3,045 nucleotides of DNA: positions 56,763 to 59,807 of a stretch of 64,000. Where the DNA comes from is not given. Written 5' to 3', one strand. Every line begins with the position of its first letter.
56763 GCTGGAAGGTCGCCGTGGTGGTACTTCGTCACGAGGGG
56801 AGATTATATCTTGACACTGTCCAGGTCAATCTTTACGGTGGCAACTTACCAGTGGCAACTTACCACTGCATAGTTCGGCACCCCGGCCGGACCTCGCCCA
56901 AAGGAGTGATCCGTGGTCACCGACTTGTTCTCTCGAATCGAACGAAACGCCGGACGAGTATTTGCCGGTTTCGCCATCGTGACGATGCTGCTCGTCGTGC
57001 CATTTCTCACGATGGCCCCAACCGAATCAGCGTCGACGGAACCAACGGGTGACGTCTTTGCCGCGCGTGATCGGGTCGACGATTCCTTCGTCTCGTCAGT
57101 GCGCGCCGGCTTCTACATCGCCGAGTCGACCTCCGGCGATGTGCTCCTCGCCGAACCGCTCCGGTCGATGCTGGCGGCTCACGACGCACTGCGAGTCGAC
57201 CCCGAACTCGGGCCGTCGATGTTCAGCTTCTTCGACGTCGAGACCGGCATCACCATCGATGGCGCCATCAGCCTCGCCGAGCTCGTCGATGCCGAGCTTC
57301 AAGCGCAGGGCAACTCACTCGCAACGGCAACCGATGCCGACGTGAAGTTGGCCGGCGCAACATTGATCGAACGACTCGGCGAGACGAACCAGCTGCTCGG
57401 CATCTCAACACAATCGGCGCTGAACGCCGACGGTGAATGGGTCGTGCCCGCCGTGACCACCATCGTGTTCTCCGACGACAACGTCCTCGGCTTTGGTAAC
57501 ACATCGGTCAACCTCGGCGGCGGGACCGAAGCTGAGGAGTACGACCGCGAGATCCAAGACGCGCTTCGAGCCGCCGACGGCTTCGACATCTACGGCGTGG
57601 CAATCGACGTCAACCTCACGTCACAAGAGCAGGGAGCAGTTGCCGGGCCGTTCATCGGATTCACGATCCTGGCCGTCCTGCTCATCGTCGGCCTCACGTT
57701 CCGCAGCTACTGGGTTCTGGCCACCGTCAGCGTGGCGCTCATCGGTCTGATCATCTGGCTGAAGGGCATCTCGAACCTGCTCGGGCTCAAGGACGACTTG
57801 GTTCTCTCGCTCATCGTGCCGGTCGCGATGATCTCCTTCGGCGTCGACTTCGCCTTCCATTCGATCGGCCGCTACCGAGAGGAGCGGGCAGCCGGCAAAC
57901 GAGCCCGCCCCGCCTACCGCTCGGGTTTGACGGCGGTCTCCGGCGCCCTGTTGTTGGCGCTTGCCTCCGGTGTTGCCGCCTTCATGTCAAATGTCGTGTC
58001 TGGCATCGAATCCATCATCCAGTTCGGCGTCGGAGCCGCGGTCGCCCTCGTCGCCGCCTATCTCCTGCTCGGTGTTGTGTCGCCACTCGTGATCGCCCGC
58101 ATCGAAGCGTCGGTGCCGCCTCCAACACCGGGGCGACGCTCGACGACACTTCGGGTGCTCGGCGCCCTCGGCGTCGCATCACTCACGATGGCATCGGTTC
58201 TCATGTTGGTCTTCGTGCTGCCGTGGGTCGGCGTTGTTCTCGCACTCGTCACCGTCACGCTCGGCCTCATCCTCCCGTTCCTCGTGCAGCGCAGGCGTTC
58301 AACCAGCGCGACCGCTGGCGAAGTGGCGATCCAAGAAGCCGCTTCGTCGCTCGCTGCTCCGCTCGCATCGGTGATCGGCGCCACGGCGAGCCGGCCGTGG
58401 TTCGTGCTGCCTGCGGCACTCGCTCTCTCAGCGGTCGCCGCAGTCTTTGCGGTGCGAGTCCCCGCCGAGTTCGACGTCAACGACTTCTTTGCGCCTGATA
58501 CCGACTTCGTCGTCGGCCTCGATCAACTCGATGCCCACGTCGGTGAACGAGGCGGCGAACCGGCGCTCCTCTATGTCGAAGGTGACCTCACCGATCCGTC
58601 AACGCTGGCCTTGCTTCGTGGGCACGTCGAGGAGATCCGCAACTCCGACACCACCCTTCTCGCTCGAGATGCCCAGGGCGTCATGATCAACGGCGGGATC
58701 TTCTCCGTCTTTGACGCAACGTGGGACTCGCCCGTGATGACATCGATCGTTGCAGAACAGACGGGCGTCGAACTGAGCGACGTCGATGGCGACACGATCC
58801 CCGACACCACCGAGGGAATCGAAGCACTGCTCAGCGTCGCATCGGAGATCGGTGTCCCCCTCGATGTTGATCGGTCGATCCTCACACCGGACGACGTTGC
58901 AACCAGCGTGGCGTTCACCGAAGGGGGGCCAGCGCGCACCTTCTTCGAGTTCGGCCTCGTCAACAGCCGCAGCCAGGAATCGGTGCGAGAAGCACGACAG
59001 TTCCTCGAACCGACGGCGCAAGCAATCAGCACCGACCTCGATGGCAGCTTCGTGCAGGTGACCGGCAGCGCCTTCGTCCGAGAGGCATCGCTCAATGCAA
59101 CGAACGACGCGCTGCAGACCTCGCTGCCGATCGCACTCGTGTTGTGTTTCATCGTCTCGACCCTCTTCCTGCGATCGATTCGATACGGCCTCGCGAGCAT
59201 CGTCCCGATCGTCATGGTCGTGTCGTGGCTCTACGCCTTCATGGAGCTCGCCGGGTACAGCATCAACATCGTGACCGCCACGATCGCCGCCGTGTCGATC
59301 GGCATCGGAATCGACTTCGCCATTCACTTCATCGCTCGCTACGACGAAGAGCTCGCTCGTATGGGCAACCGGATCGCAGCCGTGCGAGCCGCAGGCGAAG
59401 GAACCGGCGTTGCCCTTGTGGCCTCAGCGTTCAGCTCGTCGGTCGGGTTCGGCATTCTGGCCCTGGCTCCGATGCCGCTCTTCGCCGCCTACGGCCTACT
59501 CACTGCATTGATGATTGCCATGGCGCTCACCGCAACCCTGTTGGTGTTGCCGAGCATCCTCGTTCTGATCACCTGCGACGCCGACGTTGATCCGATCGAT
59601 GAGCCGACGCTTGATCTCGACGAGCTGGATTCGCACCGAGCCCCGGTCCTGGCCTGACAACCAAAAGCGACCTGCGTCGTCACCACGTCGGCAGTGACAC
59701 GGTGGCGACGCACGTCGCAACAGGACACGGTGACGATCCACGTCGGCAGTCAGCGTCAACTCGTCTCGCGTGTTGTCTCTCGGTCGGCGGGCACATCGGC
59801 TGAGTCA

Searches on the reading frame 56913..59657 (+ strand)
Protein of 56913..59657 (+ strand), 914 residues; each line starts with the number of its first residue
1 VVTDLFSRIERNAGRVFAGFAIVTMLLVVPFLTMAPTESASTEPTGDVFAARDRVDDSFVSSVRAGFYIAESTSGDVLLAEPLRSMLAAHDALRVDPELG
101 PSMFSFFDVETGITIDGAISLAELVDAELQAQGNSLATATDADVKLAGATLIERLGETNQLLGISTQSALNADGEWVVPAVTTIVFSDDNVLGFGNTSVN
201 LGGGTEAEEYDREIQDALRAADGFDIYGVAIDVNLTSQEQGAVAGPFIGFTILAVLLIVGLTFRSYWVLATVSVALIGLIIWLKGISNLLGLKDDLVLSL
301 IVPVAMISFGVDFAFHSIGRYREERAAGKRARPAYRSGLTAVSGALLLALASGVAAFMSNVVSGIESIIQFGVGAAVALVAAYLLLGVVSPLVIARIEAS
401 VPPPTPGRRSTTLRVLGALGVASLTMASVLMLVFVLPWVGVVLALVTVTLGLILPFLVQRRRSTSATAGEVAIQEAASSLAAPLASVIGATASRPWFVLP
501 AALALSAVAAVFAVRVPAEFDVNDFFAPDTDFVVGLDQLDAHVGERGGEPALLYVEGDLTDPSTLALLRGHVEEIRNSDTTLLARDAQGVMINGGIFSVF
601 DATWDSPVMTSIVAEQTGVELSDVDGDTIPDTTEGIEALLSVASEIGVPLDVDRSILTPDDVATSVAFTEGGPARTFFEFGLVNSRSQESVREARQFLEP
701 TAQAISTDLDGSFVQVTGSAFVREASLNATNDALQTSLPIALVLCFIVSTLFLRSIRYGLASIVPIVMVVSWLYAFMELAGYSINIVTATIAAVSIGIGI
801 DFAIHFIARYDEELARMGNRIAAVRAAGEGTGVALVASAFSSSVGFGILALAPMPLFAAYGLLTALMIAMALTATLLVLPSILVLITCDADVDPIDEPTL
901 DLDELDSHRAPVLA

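Call 25: search_protein_families(library=pfam, proteins=[window:56913-59657:+], max_evalue=0.001)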
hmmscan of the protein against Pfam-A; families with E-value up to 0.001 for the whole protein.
window:56913-59657:+ (914 aa): 2 families
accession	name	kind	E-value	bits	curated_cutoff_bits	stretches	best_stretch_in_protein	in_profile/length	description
PF03176.21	MMPL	-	3.1e-23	82.7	20.5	2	684-886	100-302/333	MMPL family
PF00873.25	ACR_tran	-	1.7e-09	36.4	28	1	719-887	323-480/1021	AcrB/AcrD/AcrF family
